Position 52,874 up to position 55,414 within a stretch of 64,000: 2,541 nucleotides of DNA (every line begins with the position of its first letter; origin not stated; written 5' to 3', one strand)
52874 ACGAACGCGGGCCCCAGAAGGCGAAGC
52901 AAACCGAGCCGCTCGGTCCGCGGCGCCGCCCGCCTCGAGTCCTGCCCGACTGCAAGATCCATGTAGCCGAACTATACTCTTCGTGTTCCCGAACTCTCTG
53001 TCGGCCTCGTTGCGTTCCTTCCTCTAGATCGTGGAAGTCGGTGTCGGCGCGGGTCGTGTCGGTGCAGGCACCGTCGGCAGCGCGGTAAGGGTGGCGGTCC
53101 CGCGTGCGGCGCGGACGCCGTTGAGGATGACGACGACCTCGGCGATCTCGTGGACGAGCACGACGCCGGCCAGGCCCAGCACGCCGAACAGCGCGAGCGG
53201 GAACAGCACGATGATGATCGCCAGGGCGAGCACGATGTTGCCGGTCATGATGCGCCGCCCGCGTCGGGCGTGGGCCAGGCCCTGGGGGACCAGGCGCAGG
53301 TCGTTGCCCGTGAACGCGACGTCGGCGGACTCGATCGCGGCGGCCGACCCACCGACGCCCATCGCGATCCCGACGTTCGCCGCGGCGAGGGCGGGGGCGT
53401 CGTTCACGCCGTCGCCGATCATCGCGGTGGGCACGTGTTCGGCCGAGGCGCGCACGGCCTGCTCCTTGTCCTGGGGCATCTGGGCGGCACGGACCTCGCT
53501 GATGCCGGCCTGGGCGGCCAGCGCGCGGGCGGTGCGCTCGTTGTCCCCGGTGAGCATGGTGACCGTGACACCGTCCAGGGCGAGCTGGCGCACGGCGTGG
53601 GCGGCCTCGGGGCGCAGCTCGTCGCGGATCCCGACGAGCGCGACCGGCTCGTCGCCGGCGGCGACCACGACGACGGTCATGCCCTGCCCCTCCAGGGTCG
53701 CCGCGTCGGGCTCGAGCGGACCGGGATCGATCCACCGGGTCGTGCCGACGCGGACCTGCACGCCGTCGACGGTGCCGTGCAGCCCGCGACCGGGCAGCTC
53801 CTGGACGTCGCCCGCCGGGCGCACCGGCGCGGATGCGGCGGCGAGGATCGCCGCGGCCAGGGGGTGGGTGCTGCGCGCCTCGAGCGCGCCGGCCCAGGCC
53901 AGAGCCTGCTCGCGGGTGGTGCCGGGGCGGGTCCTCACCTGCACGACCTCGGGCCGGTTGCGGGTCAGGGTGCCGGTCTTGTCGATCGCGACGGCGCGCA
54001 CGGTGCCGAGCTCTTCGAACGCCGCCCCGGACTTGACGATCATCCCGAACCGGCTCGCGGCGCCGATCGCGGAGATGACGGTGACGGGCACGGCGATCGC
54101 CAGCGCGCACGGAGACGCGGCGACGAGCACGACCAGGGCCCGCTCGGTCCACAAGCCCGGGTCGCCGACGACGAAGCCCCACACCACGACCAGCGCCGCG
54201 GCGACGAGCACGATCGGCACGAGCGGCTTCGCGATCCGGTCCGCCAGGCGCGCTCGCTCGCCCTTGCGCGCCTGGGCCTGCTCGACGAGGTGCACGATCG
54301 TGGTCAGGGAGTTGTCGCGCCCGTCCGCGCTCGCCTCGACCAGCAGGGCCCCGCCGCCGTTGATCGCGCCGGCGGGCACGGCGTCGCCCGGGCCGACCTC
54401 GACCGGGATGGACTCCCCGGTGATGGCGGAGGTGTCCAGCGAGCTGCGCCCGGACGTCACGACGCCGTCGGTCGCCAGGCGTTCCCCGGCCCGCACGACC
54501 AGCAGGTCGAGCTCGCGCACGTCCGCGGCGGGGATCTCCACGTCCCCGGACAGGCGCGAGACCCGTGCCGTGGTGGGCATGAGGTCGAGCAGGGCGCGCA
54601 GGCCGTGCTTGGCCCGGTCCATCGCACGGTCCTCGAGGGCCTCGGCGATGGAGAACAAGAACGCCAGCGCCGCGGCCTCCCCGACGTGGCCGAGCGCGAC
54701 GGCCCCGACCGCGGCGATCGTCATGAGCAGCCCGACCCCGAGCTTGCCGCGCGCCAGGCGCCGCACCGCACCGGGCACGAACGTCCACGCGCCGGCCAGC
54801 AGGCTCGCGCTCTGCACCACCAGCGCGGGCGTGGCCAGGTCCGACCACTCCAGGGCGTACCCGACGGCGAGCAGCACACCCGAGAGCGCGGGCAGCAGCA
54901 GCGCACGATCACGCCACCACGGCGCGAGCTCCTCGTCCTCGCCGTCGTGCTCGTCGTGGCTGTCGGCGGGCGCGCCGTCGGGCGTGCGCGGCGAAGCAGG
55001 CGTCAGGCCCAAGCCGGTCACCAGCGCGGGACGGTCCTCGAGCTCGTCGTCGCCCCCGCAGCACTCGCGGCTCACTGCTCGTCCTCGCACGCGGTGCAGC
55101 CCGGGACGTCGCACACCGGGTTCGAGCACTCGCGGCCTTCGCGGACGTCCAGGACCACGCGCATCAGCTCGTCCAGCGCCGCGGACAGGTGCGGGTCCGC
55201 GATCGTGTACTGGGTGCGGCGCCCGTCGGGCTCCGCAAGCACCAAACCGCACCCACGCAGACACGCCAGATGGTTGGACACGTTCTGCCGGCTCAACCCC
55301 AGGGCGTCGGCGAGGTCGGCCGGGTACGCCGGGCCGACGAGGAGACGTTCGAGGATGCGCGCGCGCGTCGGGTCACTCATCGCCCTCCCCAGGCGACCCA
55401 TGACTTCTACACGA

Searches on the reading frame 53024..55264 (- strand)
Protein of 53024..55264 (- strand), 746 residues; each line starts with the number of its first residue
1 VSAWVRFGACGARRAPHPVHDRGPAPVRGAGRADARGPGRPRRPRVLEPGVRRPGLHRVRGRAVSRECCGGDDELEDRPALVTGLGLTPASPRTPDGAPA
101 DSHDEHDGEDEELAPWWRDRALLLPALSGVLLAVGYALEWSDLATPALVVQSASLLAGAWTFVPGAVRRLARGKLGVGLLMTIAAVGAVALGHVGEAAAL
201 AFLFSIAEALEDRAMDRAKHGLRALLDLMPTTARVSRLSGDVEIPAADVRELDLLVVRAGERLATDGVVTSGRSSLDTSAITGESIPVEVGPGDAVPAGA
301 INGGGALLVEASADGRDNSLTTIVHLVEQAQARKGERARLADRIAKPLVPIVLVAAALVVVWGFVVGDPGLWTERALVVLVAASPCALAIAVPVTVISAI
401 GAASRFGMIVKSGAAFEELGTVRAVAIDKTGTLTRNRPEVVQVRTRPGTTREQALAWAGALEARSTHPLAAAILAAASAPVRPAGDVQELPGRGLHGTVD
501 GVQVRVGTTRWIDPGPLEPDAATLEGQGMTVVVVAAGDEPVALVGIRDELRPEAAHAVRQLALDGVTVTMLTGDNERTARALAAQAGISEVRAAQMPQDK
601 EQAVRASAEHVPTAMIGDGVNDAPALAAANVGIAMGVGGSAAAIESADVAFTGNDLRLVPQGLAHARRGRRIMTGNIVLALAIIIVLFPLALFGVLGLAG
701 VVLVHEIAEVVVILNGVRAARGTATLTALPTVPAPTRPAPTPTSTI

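Call 95: search_protein_families(library=pfam, proteins=[window:53024-55264:-], max_evalue=0.0001)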
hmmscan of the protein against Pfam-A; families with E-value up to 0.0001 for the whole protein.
window:53024-55264:- (746 aa): 2 families
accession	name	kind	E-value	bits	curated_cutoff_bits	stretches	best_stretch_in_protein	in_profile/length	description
PF00122.25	E1-E2_ATPase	-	1.6e-42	145.5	28.1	1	228-405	2-180/181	E1-E2 ATPase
PF00702.32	Hydrolase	-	1e-30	108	26.4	1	422-630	1-191/191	haloacid dehalogenase-like hydrolase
